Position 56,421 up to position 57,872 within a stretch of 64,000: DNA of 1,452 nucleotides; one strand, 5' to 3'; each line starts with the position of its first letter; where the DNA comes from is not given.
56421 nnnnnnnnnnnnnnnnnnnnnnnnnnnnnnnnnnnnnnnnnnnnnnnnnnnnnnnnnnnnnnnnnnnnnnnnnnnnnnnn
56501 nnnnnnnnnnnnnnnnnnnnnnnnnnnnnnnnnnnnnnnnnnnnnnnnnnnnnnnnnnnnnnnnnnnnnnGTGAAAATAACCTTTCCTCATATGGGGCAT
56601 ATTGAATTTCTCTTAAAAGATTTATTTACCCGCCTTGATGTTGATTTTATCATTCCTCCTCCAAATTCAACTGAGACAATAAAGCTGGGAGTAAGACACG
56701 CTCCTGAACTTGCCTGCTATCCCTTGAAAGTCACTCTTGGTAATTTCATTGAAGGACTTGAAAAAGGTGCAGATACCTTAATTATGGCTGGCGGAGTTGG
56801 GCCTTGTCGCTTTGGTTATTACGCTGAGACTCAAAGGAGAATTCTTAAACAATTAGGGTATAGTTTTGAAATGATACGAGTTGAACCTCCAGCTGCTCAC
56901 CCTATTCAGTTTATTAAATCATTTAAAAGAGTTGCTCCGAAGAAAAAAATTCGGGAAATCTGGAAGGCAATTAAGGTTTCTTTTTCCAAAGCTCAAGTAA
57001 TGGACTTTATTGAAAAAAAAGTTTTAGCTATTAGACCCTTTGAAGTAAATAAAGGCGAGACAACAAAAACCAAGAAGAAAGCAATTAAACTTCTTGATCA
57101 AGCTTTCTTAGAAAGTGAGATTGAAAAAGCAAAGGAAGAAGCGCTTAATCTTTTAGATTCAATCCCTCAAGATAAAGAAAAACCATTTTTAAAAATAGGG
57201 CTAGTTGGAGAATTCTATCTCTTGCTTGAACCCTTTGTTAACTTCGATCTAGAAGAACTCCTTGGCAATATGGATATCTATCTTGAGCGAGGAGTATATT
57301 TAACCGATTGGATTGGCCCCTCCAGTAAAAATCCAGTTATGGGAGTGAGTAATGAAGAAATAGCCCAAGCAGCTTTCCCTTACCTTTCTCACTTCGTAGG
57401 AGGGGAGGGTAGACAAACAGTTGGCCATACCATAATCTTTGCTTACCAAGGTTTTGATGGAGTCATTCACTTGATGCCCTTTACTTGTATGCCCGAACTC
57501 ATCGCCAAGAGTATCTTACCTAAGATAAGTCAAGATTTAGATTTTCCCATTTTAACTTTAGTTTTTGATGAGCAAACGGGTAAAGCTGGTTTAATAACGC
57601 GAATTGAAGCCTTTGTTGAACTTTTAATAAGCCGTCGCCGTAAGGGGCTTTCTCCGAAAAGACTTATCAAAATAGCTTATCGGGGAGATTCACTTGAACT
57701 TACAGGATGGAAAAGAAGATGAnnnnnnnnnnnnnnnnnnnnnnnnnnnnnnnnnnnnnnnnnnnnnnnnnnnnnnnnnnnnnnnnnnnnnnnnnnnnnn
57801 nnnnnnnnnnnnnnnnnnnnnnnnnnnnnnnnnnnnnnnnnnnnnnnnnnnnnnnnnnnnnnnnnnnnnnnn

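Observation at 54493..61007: Split three-gene activase system (two DUF2229-like proteins + BadF/BcrA-type ATPase) wedged between an ApbE flavin transferase and NfnAB-like bifurcating oxidoreductase genes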

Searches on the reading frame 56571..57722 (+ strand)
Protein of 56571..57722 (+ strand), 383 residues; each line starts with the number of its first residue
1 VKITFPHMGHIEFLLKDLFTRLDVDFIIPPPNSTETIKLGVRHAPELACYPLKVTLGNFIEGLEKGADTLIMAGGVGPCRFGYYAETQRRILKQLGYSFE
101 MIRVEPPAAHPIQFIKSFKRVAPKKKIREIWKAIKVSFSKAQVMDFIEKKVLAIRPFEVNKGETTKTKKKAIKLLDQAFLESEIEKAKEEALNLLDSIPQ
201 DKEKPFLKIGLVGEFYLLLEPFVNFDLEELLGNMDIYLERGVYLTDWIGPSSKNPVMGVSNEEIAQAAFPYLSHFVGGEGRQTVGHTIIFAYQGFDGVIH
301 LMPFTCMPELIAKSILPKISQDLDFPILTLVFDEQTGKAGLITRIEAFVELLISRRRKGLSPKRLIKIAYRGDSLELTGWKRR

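Call 3: search_protein_families(library=pfam, proteins=[window:56571-57722:+], max_evalue=0.01)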
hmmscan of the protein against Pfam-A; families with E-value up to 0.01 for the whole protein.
window:56571-57722:+ (383 aa): 2 families
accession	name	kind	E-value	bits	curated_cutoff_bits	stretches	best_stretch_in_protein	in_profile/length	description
PF09989.15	DUF2229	-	8.6e-12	45.6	29.4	2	15-70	17-73/218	CoA enzyme activase uncharacterised domain (DUF2229)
PF06050.19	HGD-D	-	0.00014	22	28.4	1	294-352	283-342/342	2-hydroxyglutaryl-CoA dehydratase, D-component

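Call 4: search_protein_families(library=ncbifam, proteins=[window:56571-57722:+], max_evalue=0.01)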
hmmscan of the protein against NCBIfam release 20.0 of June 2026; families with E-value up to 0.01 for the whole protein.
window:56571-57722:+ (383 aa): 1 family
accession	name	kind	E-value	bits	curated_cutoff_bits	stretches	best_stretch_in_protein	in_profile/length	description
NF041623.1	KwaB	equivalog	0.0057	15.9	200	1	119-187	222-298/306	anti-phage protein KwaB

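Call 10: search_solved_structures(query=window:56571-57722:+, max_evalue=10, show_alignments=2)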
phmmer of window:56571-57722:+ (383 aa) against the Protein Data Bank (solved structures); distinct sequences matched with E-value up to 10: 0.

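Call 28: find_homologous_proteins(query=window:56571-57722:+, max_evalue=0.001)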
Query window:56571-57722:+ (383 aa): 1671 proteins with E <= 0.001 among 6417 candidates; the best 120 are listed.
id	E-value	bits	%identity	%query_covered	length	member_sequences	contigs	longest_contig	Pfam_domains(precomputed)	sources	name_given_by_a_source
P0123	1.2e-248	843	100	98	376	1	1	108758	PF09989.16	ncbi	-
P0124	3.0e-172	591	67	100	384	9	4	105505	PF09989.16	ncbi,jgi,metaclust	jgi:predicted nucleotide-binding protein (sugar kinase/HSP70/actin superfamily)|metaclust:\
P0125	8.3e-167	573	64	100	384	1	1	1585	PF09989.16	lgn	-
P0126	4.1e-163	561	63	100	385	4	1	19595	PF09989.16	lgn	-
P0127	7.6e-158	544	64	95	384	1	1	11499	PF09989.16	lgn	-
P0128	5.0e-157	541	64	96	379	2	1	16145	PF06050.20,PF09989.16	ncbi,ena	-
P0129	6.2e-157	541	63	96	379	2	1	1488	PF06050.20,PF09989.16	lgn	-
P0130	6.5e-156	537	63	93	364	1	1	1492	PF09989.16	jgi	-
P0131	7.2e-155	534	64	92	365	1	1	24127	PF09989.16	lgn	-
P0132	1.2e-151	523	62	96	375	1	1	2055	PF09989.16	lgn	-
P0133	4.8e-151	521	61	95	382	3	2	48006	PF09989.16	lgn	-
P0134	1.2e-149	517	61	95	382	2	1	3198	PF09989.16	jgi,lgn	jgi:predicted nucleotide-binding protein (sugar kinase/HSP70/actin superfamily)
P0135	2.0e-149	516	60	95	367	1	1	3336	PF09989.16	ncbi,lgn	-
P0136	2.3e-149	516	59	96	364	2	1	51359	PF09989.16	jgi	-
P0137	2.4e-149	516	60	95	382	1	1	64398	-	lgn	-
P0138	3.0e-149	515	60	95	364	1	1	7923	PF09989.16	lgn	-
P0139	5.0e-149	515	59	95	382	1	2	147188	PF09989.16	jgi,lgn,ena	-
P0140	8.7e-149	514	62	95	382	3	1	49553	PF09989.16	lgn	-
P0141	1.8e-148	513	59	95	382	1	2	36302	PF09989.16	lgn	-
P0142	2.1e-148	513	59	95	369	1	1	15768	PF09989.16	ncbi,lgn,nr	ncbi:MAG: CoA protein activase [Actinobacteria bacterium]|nr:CoA protein activase [Actinomycetota ba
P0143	2.9e-148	512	60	94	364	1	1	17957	PF09989.16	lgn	-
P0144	1.2e-147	510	60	94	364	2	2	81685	PF09989.16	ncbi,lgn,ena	-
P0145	1.5e-147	510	59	93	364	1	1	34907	PF09989.16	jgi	-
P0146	2.3e-147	509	59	93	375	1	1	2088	PF09989.16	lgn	-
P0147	2.3e-147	509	60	95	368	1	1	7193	PF09989.16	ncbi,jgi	jgi:predicted nucleotide-binding protein (sugar kinase/HSP70/actin superfamily)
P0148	3.9e-147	508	60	95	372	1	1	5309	PF09989.16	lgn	-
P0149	4.9e-147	508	58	93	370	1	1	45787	PF09989.16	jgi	-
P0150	5.9e-147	508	60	93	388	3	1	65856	PF09989.16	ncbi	ncbi:MAG: CoA protein activase [Actinomycetota bacterium]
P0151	9.2e-147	507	60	95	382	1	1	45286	PF09989.16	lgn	-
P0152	1.4e-146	507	60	93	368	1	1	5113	PF09989.16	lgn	-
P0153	1.4e-146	507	59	93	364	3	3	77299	PF09989.16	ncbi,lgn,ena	-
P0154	1.4e-146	507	60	95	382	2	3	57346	PF09989.16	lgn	-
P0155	2.9e-146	506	60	94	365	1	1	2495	PF09989.16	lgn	-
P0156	5.2e-146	505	60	95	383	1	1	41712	PF09989.16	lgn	-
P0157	6.6e-146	504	59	95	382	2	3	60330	PF09989.16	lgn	-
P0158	1.5e-145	503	60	94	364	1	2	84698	PF09989.16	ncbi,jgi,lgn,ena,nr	ncbi:MAG TPA: CoA protein activase [Actinobacteria bacterium]|nr:CoA protein activase [Actinomycetot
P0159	1.5e-145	503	61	93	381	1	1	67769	PF09989.16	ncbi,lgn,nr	ncbi:MAG: CoA protein activase [Firmicutes bacterium]|nr:CoA protein activase [Bacillota bacterium]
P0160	2.6e-145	502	59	95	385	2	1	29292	PF09989.16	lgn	-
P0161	2.6e-145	502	59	95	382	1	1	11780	PF09989.16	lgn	-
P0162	3.5e-145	502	59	94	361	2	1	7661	PF09989.16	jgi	jgi:predicted nucleotide-binding protein (sugar kinase/HSP70/actin superfamily)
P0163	4.8e-145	502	58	93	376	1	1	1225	PF09989.16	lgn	-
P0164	5.3e-145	501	58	99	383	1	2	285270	PF06050.20,PF09989.16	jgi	jgi:predicted nucleotide-binding protein (sugar kinase/HSP70/actin superfamily)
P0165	7.3e-145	501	58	95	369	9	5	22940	PF06050.20,PF09989.16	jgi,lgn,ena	-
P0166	1.1e-144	500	60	95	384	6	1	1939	PF09989.16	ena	-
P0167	1.2e-144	500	58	93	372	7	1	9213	PF09989.16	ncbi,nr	ncbi:hypothetical protein [Candidatus Aquicultor secundus]|nr:hypothetical protein [Candidatus Aquic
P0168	4.2e-144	498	58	95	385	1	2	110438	PF09989.16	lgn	-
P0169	8.0e-144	498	61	93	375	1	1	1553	PF06050.20,PF09989.16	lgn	-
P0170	8.9e-144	497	60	92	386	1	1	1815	PF09989.16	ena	-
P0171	9.6e-144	497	59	95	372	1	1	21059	PF09989.16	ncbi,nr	ncbi:MAG: CoA protein activase [Actinobacteria bacterium]|nr:CoA protein activase [Actinomycetota ba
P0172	3.4e-143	495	58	92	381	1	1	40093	PF09989.16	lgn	-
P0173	3.6e-143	495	58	93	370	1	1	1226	PF09989.16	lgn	-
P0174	4.6e-143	495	58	94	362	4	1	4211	PF09989.16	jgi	-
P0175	5.6e-143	495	58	95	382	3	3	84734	PF09989.16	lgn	-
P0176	6.7e-143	495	58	96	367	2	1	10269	PF09989.16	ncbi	-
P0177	6.8e-143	494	56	93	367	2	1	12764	PF09989.16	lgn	-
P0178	1.4e-142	493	58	95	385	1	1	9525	PF09989.16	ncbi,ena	-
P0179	1.4e-142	493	58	95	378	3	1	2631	PF09989.16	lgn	-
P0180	2.2e-142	493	58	93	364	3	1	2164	PF09989.16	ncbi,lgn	-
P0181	2.4e-142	493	55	100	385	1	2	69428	PF09989.16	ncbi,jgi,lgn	-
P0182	5.1e-142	492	56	93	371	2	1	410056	PF09989.16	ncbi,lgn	ncbi:MAG TPA: hypothetical protein VGK02_09265 [Candidatus Aquicultor sp.]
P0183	8.6e-142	491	58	95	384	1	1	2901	PF09989.16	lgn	-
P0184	1.2e-141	490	58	95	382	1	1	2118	PF09989.16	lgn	-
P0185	1.4e-141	490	57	93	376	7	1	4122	PF09989.16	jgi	jgi:predicted nucleotide-binding protein (sugar kinase/HSP70/actin superfamily)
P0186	3.4e-141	489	59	94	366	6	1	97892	PF09989.16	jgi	-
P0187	5.9e-141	488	58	93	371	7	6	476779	PF09989.16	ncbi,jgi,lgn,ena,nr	ncbi:MAG: CoA protein activase [Actinobacteria bacterium]|nr:CoA protein activase [Actinomycetota ba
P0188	7.2e-141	488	56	98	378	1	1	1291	PF09989.16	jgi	jgi:predicted nucleotide-binding protein (sugar kinase/HSP70/actin superfamily)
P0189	7.6e-141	488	55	94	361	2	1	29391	PF09989.16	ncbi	-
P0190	2.3e-140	486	56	100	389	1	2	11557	PF09989.16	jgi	jgi:predicted nucleotide-binding protein (sugar kinase/HSP70/actin superfamily)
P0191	3.6e-140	486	58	96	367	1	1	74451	PF09989.16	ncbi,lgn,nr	ncbi:MAG: CoA protein activase [Actinobacteria bacterium]|nr:CoA protein activase [Actinomycetota ba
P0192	5.7e-140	485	56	94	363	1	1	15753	PF09989.16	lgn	-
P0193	7.5e-140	484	56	95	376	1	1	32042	PF09989.16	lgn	-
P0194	6.8e-139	481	55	93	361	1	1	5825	PF09989.16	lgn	-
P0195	1.3e-138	480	57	91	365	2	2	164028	PF09989.16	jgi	-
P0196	1.5e-138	480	59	93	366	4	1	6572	PF09989.16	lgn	-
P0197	7.1e-138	478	57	98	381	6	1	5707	PF09989.16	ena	-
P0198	8.5e-138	478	58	93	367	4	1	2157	PF09989.16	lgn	-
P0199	1.2e-137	477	56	93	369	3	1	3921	PF09989.16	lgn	-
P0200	2.4e-137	476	58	92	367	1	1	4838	PF09989.16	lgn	-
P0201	4.0e-137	476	55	92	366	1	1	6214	PF09989.16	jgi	jgi:predicted nucleotide-binding protein (sugar kinase/HSP70/actin superfamily)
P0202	4.7e-137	475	56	93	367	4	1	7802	PF09989.16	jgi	-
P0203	7.6e-137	475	57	91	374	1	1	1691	PF09989.16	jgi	jgi:predicted nucleotide-binding protein (sugar kinase/HSP70/actin superfamily)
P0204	1.5e-136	474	56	95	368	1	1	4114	PF09989.16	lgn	-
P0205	1.6e-136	474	58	93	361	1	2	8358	PF06050.20,PF09989.16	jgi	jgi:predicted nucleotide-binding protein (sugar kinase/HSP70/actin superfamily)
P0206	5.2e-136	472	55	95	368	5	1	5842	PF09989.16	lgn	-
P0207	2.2e-135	470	55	93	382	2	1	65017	PF09989.16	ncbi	-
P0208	3.2e-135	469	56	92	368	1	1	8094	PF09989.16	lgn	-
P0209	3.8e-135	469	55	96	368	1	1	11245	PF09989.16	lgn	-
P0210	6.8e-135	468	55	95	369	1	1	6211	PF09989.16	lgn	-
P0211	8.7e-135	468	55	93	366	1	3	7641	PF09989.16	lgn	-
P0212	1.0e-134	468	56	96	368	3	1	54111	PF09989.16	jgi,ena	-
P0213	1.6e-134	467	54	93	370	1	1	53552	PF09989.16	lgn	-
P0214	6.5e-134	465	52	95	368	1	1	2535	PF06050.20,PF09989.16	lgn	-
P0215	7.4e-134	465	52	95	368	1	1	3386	PF06050.20,PF09989.16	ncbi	-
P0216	9.0e-134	464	52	95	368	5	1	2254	PF09989.16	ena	-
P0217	9.6e-134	464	54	95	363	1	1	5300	PF09989.16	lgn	-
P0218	1.2e-133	464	54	94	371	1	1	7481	PF09989.16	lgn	-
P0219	1.4e-133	464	56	93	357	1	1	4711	PF09989.16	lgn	-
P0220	1.4e-133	464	53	92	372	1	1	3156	PF09989.16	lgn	-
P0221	2.9e-133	463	54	93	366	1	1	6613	PF09989.16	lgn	-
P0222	3.5e-133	463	55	93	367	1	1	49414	PF09989.16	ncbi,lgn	ncbi:MAG: CoA protein activase [Candidatus Aquicultorales bacterium]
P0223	3.7e-133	462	56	93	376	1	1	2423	PF09989.16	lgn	-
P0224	5.0e-133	462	57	92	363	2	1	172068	PF09989.16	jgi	jgi:predicted nucleotide-binding protein (sugar kinase/HSP70/actin superfamily)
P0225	5.1e-133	462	56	93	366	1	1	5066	PF09989.16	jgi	jgi:predicted nucleotide-binding protein (sugar kinase/HSP70/actin superfamily)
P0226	6.0e-133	462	54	93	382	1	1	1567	PF06050.20,PF09989.16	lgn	-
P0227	8.4e-133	461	56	93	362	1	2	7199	PF09989.16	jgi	jgi:predicted nucleotide-binding protein (sugar kinase/HSP70/actin superfamily)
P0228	1.0e-132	461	51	95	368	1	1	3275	PF09989.16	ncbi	-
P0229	1.0e-132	461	56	93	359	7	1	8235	PF06050.20,PF09989.16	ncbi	-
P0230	1.2e-132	461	54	93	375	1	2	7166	PF06050.20,PF09989.16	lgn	-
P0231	1.3e-132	461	54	93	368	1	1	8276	PF09989.16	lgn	-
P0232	2.4e-132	460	58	91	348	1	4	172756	PF09989.16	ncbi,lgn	-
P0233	2.6e-132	460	54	94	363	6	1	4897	PF06050.20,PF09989.16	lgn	-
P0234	3.0e-132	459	56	93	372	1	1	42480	PF09989.16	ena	-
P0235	3.0e-132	459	53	94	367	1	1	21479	PF09989.16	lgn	-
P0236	3.4e-132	459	55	93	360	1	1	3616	PF06050.20,PF09989.16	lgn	-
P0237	5.3e-132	459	53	94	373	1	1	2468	PF06050.20,PF09989.16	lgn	-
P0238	7.9e-132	458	53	93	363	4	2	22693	PF09989.16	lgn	-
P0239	9.0e-132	458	54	93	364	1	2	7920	PF09989.16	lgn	-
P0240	1.1e-131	458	54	93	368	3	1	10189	PF09989.16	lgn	-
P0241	1.3e-131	457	56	91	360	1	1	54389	PF09989.16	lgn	-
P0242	3.3e-131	456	54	96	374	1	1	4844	PF09989.16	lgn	-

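Call 29: find_encoding_contigs(protein=P0124, flank=9000, max_places=2)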
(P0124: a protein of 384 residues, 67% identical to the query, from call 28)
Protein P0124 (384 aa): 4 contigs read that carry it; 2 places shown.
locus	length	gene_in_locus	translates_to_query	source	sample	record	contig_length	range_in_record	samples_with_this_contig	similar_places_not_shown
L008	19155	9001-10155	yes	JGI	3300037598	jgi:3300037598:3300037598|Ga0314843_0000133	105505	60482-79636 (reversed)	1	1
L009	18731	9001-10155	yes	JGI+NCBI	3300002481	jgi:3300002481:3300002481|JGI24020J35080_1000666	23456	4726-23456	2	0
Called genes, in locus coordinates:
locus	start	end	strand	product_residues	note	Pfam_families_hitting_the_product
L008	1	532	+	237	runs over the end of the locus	PF01904:DUF72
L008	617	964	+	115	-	-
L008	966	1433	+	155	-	-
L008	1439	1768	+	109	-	-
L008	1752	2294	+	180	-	-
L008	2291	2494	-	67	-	PF12797:Fer4_2 (weak), PF13237:Fer4_10, PF00037:Fer4, PF14697:Fer4_21 (weak), PF12838:Fer4_7, PF13187:Fer4_9, PF00037:Fer4, PF12837:Fer4_6 (weak), +6 more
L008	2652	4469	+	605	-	PF00012:HSP70, PF06723:MreB_Mbl, PF00012:HSP70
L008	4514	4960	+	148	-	PF04969:CS (weak), PF00011:HSP20, PF17886:ArsA_HSP20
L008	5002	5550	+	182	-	PF01025:GrpE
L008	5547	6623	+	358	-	PF00226:DnaJ, PF01556:DnaJ_C, PF00684:DnaJ_CXXCXGXG, PF15777:Anti-TRAP (faint)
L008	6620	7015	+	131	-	PF00376:MerR, PF13411:MerR_1, PF13591:MerR_2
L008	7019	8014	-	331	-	PF02424:ApbE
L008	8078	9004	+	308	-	PF09989:DUF2229, PF06050:HGD-D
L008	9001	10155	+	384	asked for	PF09989:DUF2229 (faint)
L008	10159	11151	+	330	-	PF01869:BcrAD_BadFG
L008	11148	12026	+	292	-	PF10418:DHODB_Fe-S_bind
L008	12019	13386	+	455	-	PF03807:F420_oxidored (faint), PF14691:Fer4_20, PF01262:AlaDh_PNT_C (faint), PF01946:Thi4 (faint), PF13738:Pyr_redox_3 (faint), PF07992:Pyr_redox_2, PF13450:NAD_binding_8 (weak), PF00070:Pyr_redox (weak), +4 more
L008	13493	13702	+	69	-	PF06107:DUF951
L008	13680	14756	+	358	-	PF01926:MMR_HSR1, PF02421:FeoB_N (weak), PF06071:YchF-GTPase_C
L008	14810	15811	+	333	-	PF01551:Peptidase_M23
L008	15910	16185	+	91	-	PF01250:Ribosomal_S6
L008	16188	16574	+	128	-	PF00436:SSB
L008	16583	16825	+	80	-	PF01084:Ribosomal_S18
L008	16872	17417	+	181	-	PF00990:GGDEF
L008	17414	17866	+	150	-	PF01281:Ribosomal_L9_N, PF03948:Ribosomal_L9_C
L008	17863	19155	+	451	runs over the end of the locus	PF00772:DnaB, PF13481:AAA_25, PF03796:DnaB_C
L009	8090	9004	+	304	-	PF09989:DUF2229, PF06050:HGD-D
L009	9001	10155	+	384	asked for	PF09989:DUF2229 (faint)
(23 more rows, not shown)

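Call 30: find_encoding_contigs(protein=P0164, flank=9000, max_places=1)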
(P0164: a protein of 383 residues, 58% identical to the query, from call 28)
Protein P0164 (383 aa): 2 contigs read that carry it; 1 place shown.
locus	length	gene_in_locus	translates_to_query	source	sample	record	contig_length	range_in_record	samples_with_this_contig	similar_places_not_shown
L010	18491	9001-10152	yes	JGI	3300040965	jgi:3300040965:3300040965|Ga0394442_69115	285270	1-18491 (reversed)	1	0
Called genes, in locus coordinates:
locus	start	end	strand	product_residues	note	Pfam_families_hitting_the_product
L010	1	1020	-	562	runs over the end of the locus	PF01564:Spermine_synth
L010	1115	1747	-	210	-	-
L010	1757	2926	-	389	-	PF14522:Cytochrome_C7 (faint), PF09699:Paired_CXXCH_1 (faint)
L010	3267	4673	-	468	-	PF08450:SGL (faint), PF06739:SBBP (faint), PF17170:DUF5128, PF01436:NHL (weak)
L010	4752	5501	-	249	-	PF12895:ANAPC3 (weak), PF00515:TPR_1 (weak), PF07719:TPR_2 (weak), PF13424:TPR_12, PF13414:TPR_11, PF13432:TPR_16, PF21033:RMD1-3 (weak), PF14559:TPR_19, +15 more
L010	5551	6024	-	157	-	-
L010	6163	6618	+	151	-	PF00011:HSP20, PF04969:CS (faint), PF17886:ArsA_HSP20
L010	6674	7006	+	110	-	PF13411:MerR_1, PF00376:MerR, PF13591:MerR_2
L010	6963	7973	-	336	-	PF02424:ApbE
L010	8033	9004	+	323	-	PF09989:DUF2229, PF06050:HGD-D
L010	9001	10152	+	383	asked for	PF09989:DUF2229 (weak), PF06050:HGD-D (weak)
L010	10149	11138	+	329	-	PF01869:BcrAD_BadFG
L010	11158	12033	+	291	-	PF10418:DHODB_Fe-S_bind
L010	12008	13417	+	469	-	PF14691:Fer4_20, PF01262:AlaDh_PNT_C (faint), PF01946:Thi4 (faint), PF01266:DAO (faint), PF07992:Pyr_redox_2, PF13450:NAD_binding_8, PF13738:Pyr_redox_3 (weak), PF00070:Pyr_redox (weak), +3 more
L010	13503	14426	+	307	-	-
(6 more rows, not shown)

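Call 31: find_encoding_contigs(protein=P0181, flank=9000, max_places=1)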
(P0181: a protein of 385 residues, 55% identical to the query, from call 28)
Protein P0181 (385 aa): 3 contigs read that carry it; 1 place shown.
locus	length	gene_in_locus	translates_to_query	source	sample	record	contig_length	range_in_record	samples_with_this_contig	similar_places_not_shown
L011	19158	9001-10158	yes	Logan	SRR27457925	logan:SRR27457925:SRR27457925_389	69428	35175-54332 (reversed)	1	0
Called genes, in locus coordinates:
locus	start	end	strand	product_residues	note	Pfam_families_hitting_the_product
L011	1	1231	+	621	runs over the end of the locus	PF00012:HSP70, PF06723:MreB_Mbl, PF00012:HSP70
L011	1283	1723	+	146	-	PF00011:HSP20, PF04969:CS (weak)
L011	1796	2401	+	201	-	PF01025:GrpE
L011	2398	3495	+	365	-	PF00226:DnaJ, PF01556:DnaJ_C, PF15777:Anti-TRAP (faint), PF00684:DnaJ_CXXCXGXG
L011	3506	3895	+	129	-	PF00376:MerR, PF13411:MerR_1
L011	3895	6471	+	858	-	PF02861:Clp_N, PF23569:NBD_SMAX1, PF00004:AAA, PF17871:AAA_lid_9, PF00004:AAA, PF07724:AAA_2, PF07728:AAA_5, PF10431:ClpB_D2-small, +11 more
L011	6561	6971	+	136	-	PF09685:MamF_MmsF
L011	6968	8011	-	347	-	PF02424:ApbE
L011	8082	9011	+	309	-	PF09989:DUF2229, PF06050:HGD-D (faint)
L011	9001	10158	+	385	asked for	PF09989:DUF2229 (faint)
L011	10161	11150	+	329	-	PF01869:BcrAD_BadFG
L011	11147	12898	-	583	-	PF01590:GAF, PF13185:GAF_2, PF13492:GAF_3, PF00990:GGDEF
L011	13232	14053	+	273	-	PF10418:DHODB_Fe-S_bind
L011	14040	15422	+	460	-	PF14691:Fer4_20, PF01262:AlaDh_PNT_C (faint), PF07992:Pyr_redox_2, PF12831:FAD_oxidored (faint), PF13450:NAD_binding_8 (weak), PF13738:Pyr_redox_3 (faint), PF00070:Pyr_redox (weak)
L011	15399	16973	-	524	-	PF00512:HisKA, PF02518:HATPase_c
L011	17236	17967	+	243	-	PF00072:Response_reg, PF04397:LytTR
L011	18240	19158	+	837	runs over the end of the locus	PF11614:FixG_C (faint), PF23619:Ig_VWA7 (faint)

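Call 53: predict_structure(alignment_id=A2)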
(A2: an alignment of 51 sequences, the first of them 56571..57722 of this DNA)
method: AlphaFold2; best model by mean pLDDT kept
length: 383 residues; sequences in the alignment: 51
mean_pLDDT: 84.1   pTM: 0.85
mean pLDDT of the five models: 84.1, 84.1, 82.6, 81.8, 81.6
residues with pLDDT >= 90: 202; 70-90: 118; 50-70: 41; < 50: 22
segments of 3 or more residues with pLDDT < 50: 76-78, 366-378, 380-383
pLDDT, mean of each block of 10 residues (from residue 1): 85 90 90 87 85 90 95 62 83 96 80 89 94 92 93 94 94 95 97 97 94 70 71 92 73 72 85 63 90 94 70 87 94 75 93 95 61 44 45
secondary structure, 60 per line:
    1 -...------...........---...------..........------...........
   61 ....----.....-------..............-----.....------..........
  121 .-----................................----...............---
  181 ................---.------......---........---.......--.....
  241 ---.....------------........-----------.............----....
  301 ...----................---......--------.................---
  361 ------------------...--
elements in order: E2-4 H11-21 E25-27 H34-43 H50-64 E69-73 H81-94 E100-104 H111-121 H127-157 H163-177 H181-196 E207-212 H216-223 H227-233 E236-240 H244-248 H261-268 H280-292 E297-303 H308-323 E327-332 H341-357
